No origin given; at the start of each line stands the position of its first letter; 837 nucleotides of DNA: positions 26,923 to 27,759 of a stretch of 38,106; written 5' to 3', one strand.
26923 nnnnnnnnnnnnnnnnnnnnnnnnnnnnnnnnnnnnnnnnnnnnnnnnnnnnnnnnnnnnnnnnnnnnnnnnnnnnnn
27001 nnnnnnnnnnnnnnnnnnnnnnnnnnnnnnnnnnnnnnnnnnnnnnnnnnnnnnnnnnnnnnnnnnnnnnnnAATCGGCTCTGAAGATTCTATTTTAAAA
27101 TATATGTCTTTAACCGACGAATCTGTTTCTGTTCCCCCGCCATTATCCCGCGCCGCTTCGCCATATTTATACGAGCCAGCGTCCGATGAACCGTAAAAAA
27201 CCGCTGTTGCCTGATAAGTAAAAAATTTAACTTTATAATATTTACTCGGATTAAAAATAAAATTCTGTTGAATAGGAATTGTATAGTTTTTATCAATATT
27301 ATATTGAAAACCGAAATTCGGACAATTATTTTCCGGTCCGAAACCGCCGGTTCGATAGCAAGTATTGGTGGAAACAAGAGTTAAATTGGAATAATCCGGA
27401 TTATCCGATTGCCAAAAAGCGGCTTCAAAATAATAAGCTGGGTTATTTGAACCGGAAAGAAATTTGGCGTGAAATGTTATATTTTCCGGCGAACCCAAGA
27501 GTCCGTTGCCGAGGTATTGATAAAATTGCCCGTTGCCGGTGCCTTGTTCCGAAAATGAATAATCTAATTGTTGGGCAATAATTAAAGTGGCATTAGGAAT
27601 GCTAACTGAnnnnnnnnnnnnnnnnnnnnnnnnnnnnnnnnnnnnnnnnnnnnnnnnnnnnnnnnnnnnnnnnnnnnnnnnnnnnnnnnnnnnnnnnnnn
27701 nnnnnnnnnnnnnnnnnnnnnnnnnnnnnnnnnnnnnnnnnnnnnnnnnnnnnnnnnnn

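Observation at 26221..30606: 1461-aa surface protein combining a PLC / P1-nuclease zinc domain, two lamin-tail domains and a tandemly duplicated unknown module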

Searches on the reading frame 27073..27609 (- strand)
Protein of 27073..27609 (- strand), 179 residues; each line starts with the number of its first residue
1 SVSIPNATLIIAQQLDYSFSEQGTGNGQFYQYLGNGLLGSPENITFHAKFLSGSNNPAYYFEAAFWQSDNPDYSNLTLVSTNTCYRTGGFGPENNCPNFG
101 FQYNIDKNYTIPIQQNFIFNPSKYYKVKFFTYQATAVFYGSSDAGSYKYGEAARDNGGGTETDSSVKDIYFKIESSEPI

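Call 16: find_homologous_proteins(query=A3, max_evalue=0.001)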
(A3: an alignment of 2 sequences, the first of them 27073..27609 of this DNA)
Query A3 (2 sequences) (179 aa, profile of the alignment): 4 proteins with E <= 0.001 among 280 candidates.
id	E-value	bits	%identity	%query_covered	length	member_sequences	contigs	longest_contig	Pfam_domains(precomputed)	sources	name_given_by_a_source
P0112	9.7e-99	347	42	93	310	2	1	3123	PF00041.28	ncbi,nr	ncbi:fibronectin type III domain-containing protein, partial [Patescibacteria group bacterium]|nr:fi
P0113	7.2e-58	213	69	85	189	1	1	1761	-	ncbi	ncbi:MAG: hypothetical protein AAB948_01860, partial [Patescibacteria group bacterium]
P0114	9.4e-44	167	44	99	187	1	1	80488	-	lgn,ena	-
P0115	9.1e-25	106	47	88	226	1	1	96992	-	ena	-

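Call 28: search_protein_representatives(alignment_id=A4)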
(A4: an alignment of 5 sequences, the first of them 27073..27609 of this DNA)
Query: 5 sequences, 180 profile positions. Proteins with E-value up to 0.001 (for the whole library): 42; up to 1e-10: 12; up to 1e-30: 9. The best 42 are listed.
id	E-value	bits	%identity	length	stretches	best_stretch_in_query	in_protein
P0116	9.3e-124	426.3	-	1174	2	2-179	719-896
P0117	2.9e-112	388.9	-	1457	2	2-179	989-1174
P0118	1.9e-108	376.4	-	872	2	2-180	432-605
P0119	7.9e-103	358.1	-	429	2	37-180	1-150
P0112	1.5e-76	272.5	-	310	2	2-180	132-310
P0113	4.9e-73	261.1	-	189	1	24-180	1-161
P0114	7.2e-73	260.5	-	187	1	1-180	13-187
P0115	1.8e-67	242.9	-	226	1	1-165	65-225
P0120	3.8e-57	209.3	-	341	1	1-179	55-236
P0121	2.7e-29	118.5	-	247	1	9-148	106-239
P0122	8.2e-28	113.7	-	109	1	60-180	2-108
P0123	5.3e-11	58.9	-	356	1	17-175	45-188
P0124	1.9e-09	53.9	-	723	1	18-175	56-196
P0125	1.4e-08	51.1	-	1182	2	23-178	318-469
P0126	5.2e-08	49.2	-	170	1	9-174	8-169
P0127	9.7e-08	48.3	-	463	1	14-178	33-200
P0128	1.2e-07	48.0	-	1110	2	25-176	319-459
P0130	1.8e-07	47.5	-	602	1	13-177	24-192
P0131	3.4e-07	46.5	-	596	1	13-177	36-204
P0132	1.5e-06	44.4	-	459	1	21-176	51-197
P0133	1.9e-06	44.1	-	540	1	21-144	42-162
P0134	2.0e-06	44.0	-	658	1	16-174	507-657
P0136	4.2e-06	43.0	-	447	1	10-176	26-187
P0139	2.4e-05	40.5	-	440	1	10-174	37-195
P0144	9.6e-05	38.5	-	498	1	13-175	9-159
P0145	1.0e-04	38.4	-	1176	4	11-175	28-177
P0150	2.6e-04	37.1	-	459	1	10-178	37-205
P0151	4.3e-04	36.4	-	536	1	12-153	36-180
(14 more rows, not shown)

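Call 29: search_protein_families(library=pfam, proteins=[P0116, P0117, P0118, P0120, P0123, P0124, P0125, P0127, P0128, P0130], max_evalue=0.01)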
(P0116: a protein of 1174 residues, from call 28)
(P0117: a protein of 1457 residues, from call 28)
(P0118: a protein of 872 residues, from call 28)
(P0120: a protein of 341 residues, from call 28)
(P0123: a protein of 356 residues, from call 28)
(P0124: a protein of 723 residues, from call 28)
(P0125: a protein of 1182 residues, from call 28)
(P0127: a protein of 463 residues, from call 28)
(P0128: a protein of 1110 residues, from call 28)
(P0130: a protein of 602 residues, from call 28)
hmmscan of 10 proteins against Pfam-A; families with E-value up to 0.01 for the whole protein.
P0116 (1174 aa): 2 families
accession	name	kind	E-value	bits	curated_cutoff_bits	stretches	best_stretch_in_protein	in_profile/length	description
PF00932.25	LTD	-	7.9e-24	84.6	34.3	2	262-371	5-108/109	Lamin Tail Domain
PF00041.27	fn3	-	8.2e-10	39.2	25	1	909-996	2-78/84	Fibronectin type III domain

P0117 (1457 aa): 3 families
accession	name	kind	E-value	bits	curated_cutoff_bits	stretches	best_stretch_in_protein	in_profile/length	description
PF00932.25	LTD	-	4.5e-22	78.9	34.3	2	719-833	3-108/109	Lamin Tail Domain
PF00882.24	Zn_dep_PLPC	-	5.5e-05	23.6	26.8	1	31-176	1-105/167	Zinc dependent phospholipase C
PF00041.27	fn3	-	0.00043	20.9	25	1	1185-1274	2-80/84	Fibronectin type III domain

P0118 (872 aa): 1 family
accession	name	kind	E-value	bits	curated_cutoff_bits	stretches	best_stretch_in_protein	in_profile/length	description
PF00932.25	LTD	-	1e-15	58.5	34.3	1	140-237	4-88/109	Lamin Tail Domain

P0120 (341 aa): 1 family
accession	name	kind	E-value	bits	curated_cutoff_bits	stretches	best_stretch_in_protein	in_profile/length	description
PF00041.27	fn3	-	1.6e-05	25.4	25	1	247-332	2-79/84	Fibronectin type III domain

P0123 (356 aa): 0 families

P0124 (723 aa): 0 families

P0125 (1182 aa): 4 families
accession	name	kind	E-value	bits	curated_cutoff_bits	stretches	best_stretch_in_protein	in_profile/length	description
PF02450.21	LCAT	-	6.5e-22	78.7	21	1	550-686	68-206/392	Lecithin:cholesterol acyltransferase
PF00561.26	Abhydrolase_1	-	7.3e-05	23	25.8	1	595-636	63-102/245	alpha/beta hydrolase fold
PF08005.17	PHR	-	0.0038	18.2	23.6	0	331-437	11-118/151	PHR domain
PF02089.21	Palm_thioest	-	0.0098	16.1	26.8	0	598-642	70-114/254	Palmitoyl protein thioesterase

P0127 (463 aa): 0 families

P0128 (1110 aa): 9 families
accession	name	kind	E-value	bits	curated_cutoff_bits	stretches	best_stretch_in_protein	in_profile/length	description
PF02450.21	LCAT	-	4.3e-15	56.3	21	1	485-591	63-175/392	Lecithin:cholesterol acyltransferase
PF07819.20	PGAP1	-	1.5e-09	38.4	24.3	1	465-582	6-133/233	PGAP1-like alpha/beta domain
PF02089.21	Palm_thioest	-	1.5e-06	28.6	26.8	1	536-583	69-115/254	Palmitoyl protein thioesterase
PF01674.24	Lipase_2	-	3.2e-06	27.3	20.3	1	464-599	2-130/219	Lipase (class 2)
PF24096.1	DUF7379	-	4.3e-05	24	33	1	541-582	70-116/191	Domain of unknown function (DUF7379)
PF05990.18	DUF900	-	0.0002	21.4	20.5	1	508-574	62-132/232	Alpha/beta hydrolase of unknown function (DUF900)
PF00561.26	Abhydrolase_1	-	0.0028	17.8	25.8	1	530-585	58-113/245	alpha/beta hydrolase fold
PF05057.20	DUF676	-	0.0031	17.5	20.3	1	521-581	57-128/217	Putative serine esterase (DUF676)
PF12146.15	Hydrolase_4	-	0.0096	15.7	27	0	531-577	63-110/239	Serine aminopeptidase, S33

P0130 (602 aa): 0 families

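Call 32: search_protein_families(library=pfam, proteins=[P0131, P0132, P0133, P0134, P0136, P0139, P0144, P0145, P0150, P0151], max_evalue=0.01)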
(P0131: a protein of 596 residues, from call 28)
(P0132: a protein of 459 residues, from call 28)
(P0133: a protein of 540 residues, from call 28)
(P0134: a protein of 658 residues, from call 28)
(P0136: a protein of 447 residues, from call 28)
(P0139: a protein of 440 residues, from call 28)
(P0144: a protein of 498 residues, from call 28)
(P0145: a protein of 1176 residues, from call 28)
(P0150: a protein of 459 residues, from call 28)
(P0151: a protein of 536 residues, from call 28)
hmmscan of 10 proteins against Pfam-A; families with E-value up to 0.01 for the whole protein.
P0131 (596 aa): 0 families

P0132 (459 aa): 0 families

P0133 (540 aa): 0 families

P0134 (658 aa): 0 families

P0136 (447 aa): 0 families

P0139 (440 aa): 0 families

P0144 (498 aa): 0 families

P0145 (1176 aa): 4 families
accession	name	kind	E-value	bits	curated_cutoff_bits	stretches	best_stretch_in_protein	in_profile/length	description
PF02450.21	LCAT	-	4.3e-26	92.5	21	1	499-717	20-237/392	Lecithin:cholesterol acyltransferase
PF19077.6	Big_13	-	9.3e-05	23.3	27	0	1034-1056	74-97/102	Bacterial Ig-like domain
PF12146.15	Hydrolase_4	-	0.00065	19.5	27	1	570-625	55-108/239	Serine aminopeptidase, S33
PF05990.18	DUF900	-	0.0012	18.8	20.5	1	555-615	59-118/232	Alpha/beta hydrolase of unknown function (DUF900)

P0150 (459 aa): 0 families

P0151 (536 aa): 1 family
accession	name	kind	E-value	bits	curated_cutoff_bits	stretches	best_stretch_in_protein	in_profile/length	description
PF24517.2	CBM96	-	2.5e-11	44.1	26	2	319-407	2-87/164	Carbohydrate-binding module family 96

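Call 37: predict_structure(alignment_id=A5)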
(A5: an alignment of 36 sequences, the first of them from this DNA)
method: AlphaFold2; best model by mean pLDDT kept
length: 179 residues; sequences in the alignment: 36
mean_pLDDT: 92.4   pTM: 0.88
mean pLDDT of the five models: 92.4, 92.3, 91.9, 91.6, 91.2
residues with pLDDT >= 90: 138; 70-90: 31; 50-70: 10; < 50: 0
segments of 3 or more residues with pLDDT < 50: none
pLDDT, mean of each block of 10 residues (from residue 1): 76 98 93 97 97 82 98 97 88 81 95 97 98 94 93 94 97 87
secondary structure, 60 per line:
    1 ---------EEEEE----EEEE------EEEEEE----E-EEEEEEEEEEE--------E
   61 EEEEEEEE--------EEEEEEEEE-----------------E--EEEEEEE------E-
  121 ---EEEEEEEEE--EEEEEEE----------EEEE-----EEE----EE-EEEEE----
elements in order: E10-14 E19-22 E29-34 E41-51 E60-68 E77-85 E106-112 E124-132 E135-141 E152-155 E161-163 E171-175

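Call 39: fold_search(model_id=the predicted structure, library=pdb)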
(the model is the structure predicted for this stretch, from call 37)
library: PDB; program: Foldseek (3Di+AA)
matches with E <= 10: 1536; with E <= 0.001: 0
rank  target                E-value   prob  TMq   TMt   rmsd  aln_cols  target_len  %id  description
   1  8h2i_bG               1.4e-03  1.00  0.55  0.23   7.8       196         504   13  Near-atomic structure of five-fold averaged PBCV-1 capsid (released 2022-11-16)
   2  9eui_Q                1.5e-03  1.00  0.67  0.16   4.6       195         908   12  Cryo-EM structure of Staphylococcus aureus bacteriophage phi812 baseplate in the post-contraction state - complete (released 2025-04-09)
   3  9jwb_Z                2.6e-03  1.00  0.51  0.46   6.1       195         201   12  Cyanophage A4 capsid asymmetric unit (released 2025-04-09)
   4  9euj_G                3.1e-03  1.00  0.67  0.17   4.6       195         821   12  Cryo-EM structure of Staphylococcus aureus bacteriophage phi812 baseplate in the post-contraction state - sheath initi (released 2025-04-09)
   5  8yzn                  3.2e-03  1.00  0.37  0.15   9.9       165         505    8  Crystal structural analysis of PaL (released 2024-04-17)
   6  3gbw                  3.2e-03  1.00  0.43  0.47   8.5       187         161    6  Crystal structure of the first PHR domain of the Mouse Myc-binding protein 2 (MYCBP-2) (released 2009-03-24)
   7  2o0o_A                3.6e-03  0.98  0.29  0.33  12.2       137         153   10  Crystal structure of TL1A (released 2007-10-30)
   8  8yzo                  4.7e-03  0.99  0.37  0.15  10.5       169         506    8  Crystal structural analysis of PaL mutant L297M (released 2024-04-17)
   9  3hwj_B                6.2e-03  0.99  0.40  0.46   6.8       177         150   10  Crystal structure of the second PHR domain of Mouse Myc-binding protein 2 (MYCBP-2) (released 2009-07-21)
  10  3ida                  8.2e-03  0.93  0.35  0.13  10.4       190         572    7  Thermostable Cocaine Esterase with mutations L169K and G173Q, bound to DTT adduct (released 2010-03-02)
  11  2df7_F                8.2e-03  0.69  0.30  0.16  13.7       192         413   14  Crystal structure of infectious bursal disease virus VP2 subviral particle (released 2006-06-27)
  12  8cjz_A                8.6e-03  0.91  0.28  0.36  12.7       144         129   14  Carin1 bacteriophage mature capsid (released 2023-03-15)
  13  1l7q                  9.1e-03  0.97  0.38  0.14   9.5       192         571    6  Ser117Ala Mutant of Bacterial Cocaine Esterase cocE (released 2003-02-11)
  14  1shw_B                9.1e-03  0.92  0.35  0.34   9.6       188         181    7  EphB2 / EphrinA5 Complex Structure (released 2004-05-18)
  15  3ib3_A                9.1e-03  0.89  0.37  0.15  10.9       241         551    8  Crystal Structure of SACOL2612 - CocE/NonD family hydrolase from Staphylococcus aureus (released 2009-08-11)
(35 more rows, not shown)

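Call 74: fold_search(model_id=the predicted structure, library=viral)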
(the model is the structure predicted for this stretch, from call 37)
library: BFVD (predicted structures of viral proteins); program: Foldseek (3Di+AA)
matches with E <= 10: 1747; with E <= 0.001: 18
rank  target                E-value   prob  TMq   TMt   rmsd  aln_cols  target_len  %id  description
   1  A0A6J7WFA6            1.4e-04  1.00  0.44  0.29   5.9       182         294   12  Phage major tail protein TP901-1 [uncultured Caudovirales phage]
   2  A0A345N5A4            1.5e-04  1.00  0.52  0.23   6.4       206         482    9  (no name in the UniProt tables at hand)
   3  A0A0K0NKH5            2.0e-04  1.00  0.49  0.11   7.0       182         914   14  Minor tail protein [Gordonia phage GMA3]
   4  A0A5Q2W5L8            2.3e-04  1.00  0.66  0.17   4.1       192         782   15  (no name in the UniProt tables at hand)
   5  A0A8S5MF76            2.6e-04  0.97  0.27  0.09  11.1       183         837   14  Tail protein [Siphoviridae sp. ctYh54]
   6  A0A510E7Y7            2.9e-04  1.00  0.61  0.31   4.9       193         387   12  (no name in the UniProt tables at hand)
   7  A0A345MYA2            3.1e-04  1.00  0.46  0.21  10.2       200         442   15  (no name in the UniProt tables at hand)
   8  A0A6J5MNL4            3.8e-04  1.00  0.41  0.15  12.9       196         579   11  Uncharacterized protein [uncultured Caudovirales phage]
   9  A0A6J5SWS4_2          3.8e-04  1.00  0.40  0.08   9.0       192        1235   11  Collagen triple helix repeat [uncultured Caudovirales phage]
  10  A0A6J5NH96            4.8e-04  1.00  0.36  0.13   9.7       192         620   11  Collagen triple helix repeat [uncultured Caudovirales phage]
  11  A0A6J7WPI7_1          5.3e-04  1.00  0.38  0.09   5.2       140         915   13  Intramolecular chaperone auto-processing domain containing protein [uncultured Caudovirales phage]
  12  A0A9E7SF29            5.9e-04  1.00  0.58  0.14   8.1       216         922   11  (no name in the UniProt tables at hand)
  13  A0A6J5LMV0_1          5.9e-04  1.00  0.41  0.11   6.7       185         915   14  Regulator of chromosome condensation, RCC1 [uncultured Caudovirales phage]
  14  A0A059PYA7            7.3e-04  1.00  0.54  0.49   6.4       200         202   11  Uncharacterized protein [Anabaena phage A-4L]
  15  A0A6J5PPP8            7.7e-04  1.00  0.38  0.08   6.8       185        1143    8  Peptidase S74 domain-containing protein [uncultured Caudovirales phage]
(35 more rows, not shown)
